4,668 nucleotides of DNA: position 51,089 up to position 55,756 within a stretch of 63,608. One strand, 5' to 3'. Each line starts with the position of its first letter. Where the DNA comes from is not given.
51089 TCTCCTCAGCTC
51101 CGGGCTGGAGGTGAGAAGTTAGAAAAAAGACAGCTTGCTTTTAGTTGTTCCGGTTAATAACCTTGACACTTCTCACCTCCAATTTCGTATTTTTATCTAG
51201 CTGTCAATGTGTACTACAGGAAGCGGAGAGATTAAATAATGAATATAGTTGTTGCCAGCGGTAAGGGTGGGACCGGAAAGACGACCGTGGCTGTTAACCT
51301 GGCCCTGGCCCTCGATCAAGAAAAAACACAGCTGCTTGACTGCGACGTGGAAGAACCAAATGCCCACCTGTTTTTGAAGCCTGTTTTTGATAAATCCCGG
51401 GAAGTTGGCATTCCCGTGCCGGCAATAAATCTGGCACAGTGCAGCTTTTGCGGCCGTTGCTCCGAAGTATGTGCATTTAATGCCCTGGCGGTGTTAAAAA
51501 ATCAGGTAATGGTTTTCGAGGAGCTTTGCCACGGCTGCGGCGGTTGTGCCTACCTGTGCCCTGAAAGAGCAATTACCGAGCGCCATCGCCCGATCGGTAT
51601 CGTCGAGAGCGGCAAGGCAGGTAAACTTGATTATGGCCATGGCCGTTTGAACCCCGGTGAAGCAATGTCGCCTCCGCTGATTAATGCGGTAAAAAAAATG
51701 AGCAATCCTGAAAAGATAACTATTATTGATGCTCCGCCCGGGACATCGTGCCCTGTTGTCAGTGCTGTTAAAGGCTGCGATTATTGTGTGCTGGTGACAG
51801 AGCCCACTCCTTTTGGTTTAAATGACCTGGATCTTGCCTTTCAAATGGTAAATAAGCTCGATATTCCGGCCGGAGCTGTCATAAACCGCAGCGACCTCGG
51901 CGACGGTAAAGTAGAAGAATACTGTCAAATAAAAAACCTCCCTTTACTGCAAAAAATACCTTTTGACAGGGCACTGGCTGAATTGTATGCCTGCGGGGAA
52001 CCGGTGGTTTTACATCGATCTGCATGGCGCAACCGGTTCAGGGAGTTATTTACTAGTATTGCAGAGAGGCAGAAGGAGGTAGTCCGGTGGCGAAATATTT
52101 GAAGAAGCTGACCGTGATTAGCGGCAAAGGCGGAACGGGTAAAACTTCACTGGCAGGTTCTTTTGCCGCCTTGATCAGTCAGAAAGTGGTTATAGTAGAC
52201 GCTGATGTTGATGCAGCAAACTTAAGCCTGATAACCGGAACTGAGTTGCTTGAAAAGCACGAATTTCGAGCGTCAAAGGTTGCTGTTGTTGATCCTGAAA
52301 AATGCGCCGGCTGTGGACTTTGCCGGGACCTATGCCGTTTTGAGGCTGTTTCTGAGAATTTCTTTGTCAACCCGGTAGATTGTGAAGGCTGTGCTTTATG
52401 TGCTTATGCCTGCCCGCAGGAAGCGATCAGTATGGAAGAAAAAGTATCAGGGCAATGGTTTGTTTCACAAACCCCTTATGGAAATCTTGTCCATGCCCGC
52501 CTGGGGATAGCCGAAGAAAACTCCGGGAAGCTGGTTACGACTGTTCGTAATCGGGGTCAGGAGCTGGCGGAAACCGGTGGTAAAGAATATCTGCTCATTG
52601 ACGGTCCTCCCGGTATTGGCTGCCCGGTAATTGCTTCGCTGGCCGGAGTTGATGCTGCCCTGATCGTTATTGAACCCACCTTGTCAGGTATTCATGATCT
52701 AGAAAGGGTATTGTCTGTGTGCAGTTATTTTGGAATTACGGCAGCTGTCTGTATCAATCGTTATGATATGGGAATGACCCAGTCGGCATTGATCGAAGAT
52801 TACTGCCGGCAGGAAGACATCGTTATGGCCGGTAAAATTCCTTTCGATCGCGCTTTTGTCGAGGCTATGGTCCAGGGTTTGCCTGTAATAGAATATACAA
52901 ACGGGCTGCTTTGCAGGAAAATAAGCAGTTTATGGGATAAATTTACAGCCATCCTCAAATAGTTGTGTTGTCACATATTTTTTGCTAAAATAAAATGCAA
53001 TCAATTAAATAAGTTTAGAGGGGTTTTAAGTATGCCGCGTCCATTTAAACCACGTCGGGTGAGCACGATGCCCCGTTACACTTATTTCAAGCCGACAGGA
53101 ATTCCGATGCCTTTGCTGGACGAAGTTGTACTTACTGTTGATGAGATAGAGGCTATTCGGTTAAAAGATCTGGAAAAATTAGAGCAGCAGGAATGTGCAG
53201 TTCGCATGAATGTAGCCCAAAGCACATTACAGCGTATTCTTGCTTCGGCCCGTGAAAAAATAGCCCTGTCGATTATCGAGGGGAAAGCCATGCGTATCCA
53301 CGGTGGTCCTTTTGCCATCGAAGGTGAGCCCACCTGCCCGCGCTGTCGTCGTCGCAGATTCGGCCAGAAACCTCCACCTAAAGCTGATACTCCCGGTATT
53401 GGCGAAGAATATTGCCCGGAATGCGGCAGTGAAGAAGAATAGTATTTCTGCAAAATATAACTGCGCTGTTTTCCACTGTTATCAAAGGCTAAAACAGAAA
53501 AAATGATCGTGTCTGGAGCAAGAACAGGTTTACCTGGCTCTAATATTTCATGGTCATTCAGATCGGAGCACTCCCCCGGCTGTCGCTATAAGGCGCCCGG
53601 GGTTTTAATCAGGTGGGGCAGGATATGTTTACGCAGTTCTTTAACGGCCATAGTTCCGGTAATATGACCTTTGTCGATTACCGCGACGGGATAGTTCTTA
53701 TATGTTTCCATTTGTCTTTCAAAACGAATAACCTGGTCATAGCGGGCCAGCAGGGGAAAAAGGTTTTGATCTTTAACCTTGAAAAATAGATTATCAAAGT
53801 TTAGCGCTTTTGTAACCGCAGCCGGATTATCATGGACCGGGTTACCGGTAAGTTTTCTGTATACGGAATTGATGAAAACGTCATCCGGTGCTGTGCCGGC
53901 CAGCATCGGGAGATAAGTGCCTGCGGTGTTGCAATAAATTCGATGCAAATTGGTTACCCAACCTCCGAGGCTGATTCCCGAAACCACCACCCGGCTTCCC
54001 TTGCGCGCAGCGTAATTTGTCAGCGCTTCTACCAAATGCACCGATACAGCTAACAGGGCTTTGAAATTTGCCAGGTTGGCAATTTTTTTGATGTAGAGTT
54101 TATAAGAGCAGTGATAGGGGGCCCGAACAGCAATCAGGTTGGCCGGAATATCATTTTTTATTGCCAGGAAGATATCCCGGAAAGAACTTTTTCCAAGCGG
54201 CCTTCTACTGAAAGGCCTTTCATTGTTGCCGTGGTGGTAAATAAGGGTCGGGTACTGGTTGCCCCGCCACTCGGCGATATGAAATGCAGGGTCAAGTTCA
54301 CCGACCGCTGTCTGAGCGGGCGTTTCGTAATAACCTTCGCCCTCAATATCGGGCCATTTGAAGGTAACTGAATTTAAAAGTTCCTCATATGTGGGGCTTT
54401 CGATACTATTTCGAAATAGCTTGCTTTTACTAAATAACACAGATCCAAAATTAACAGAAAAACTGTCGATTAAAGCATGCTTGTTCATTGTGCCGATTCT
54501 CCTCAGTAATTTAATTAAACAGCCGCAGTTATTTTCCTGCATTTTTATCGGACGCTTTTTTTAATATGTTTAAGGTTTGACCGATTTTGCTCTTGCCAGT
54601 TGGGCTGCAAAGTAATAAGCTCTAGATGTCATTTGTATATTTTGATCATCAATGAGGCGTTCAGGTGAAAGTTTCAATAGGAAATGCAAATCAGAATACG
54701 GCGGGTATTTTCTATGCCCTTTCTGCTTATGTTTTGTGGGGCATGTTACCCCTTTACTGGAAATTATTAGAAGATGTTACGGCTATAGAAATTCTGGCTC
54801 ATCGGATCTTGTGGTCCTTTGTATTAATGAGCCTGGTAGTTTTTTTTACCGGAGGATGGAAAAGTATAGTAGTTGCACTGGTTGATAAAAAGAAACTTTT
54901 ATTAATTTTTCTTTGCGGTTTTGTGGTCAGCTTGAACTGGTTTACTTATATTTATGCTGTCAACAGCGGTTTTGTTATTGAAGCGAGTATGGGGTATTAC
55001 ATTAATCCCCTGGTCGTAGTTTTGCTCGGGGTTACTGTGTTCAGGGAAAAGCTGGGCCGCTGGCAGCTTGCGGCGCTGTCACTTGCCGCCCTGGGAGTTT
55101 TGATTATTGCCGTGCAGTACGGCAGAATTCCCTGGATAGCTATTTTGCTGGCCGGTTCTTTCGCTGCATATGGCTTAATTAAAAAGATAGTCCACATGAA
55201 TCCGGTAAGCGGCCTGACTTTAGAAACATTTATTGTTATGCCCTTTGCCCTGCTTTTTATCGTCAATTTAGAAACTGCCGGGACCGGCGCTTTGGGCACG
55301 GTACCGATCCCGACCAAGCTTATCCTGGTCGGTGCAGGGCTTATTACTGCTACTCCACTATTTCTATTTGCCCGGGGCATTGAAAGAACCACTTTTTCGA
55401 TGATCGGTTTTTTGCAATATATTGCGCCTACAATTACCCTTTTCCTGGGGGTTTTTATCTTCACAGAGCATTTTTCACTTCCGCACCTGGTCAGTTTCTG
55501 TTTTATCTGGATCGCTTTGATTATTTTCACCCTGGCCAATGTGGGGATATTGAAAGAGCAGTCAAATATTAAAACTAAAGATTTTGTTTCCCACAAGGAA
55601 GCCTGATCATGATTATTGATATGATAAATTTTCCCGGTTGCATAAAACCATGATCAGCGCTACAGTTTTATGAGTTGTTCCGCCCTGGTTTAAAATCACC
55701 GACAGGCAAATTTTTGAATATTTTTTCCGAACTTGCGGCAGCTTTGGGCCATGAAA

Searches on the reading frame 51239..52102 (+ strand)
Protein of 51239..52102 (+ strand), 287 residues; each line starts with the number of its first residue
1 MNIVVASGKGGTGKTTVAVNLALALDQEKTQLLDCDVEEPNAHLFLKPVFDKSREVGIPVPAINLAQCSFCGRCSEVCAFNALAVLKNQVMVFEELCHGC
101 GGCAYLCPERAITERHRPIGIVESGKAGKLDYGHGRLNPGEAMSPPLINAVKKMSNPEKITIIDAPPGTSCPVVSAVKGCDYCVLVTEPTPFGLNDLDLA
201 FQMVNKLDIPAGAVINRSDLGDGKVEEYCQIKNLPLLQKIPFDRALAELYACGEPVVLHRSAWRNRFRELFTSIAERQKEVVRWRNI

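Call 75: search_protein_families(library=pfam, proteins=[window:51239-52102:+], max_evalue=0.00001)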
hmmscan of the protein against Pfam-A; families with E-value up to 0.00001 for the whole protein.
window:51239-52102:+ (287 aa): 7 families
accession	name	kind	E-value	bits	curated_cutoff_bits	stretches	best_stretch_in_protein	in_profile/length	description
PF10609.15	ParA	-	2.2e-19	70.3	27.1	2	3-47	6-52/246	NUBPL iron-transfer P-loop NTPase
PF01656.29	CbiA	-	2.4e-17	63.5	25.4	1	3-256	1-125/125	CobQ/CobB/MinD/ParA nucleotide binding domain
PF13614.12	AAA_31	-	2.8e-10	40.9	27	1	3-38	4-39/177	AAA domain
PF00037.32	Fer4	-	2.5e-08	33.8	21.1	0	92-113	3-24/24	4Fe-4S binding domain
PF12838.12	Fer4_7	-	9.9e-08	32.8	27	0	51-82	21-52/52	4Fe-4S dicluster domain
PF25160.1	LdpA_Fe-S-bd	-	3.5e-07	30.3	27.6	0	77-115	12-46/49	LdpA Fe-S cluster-binding domain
PF13237.11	Fer4_10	-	6e-06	26.5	25.5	1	63-108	4-53/53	4Fe-4S dicluster domain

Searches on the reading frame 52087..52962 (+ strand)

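Call 75: search_protein_families(library=pfam, proteins=[window:52087-52962:+], max_evalue=0.00001)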
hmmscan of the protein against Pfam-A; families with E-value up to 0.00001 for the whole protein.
window:52087-52962:+ (291 aa): 7 families
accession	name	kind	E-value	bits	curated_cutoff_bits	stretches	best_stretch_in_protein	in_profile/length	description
PF01656.29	CbiA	-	3.7e-14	53.2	25.4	1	8-267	1-125/125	CobQ/CobB/MinD/ParA nucleotide binding domain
PF10609.15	ParA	-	6.7e-11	42.5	27.1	0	6-54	4-55/246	NUBPL iron-transfer P-loop NTPase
PF00037.32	Fer4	-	8.1e-11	41.7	21.1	0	67-88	2-23/24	4Fe-4S binding domain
PF12838.12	Fer4_7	-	1.4e-10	41.9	27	0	99-120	2-23/52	4Fe-4S dicluster domain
PF13614.12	AAA_31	-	5.3e-07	30.2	27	0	6-53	2-51/177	AAA domain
PF14697.11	Fer4_21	-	8.1e-07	29.5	35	1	66-116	1-59/59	4Fe-4S dicluster domain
PF13484.11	Fer4_16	-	1.1e-06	29.8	30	0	99-121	2-25/66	4Fe-4S double cluster binding domain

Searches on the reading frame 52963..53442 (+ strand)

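Call 75: search_protein_families(library=pfam, proteins=[window:52963-53442:+], max_evalue=0.00001)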
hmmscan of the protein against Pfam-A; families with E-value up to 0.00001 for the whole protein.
window:52963-53442:+ (159 aa): 1 family
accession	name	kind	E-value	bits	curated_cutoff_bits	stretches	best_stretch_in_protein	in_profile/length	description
PF02001.22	DUF134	-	6.1e-22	78.5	27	1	25-118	5-96/98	Protein of unknown function DUF134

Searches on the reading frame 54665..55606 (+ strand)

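Call 75: search_protein_families(library=pfam, proteins=[window:54665-55606:+], max_evalue=0.00001)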
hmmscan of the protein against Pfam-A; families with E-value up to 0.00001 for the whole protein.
window:54665-55606:+ (313 aa): 1 family
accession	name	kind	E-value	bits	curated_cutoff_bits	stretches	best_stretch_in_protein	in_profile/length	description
PF00892.27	EamA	-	1.8e-20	74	28.2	2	13-149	2-134/135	EamA-like transporter family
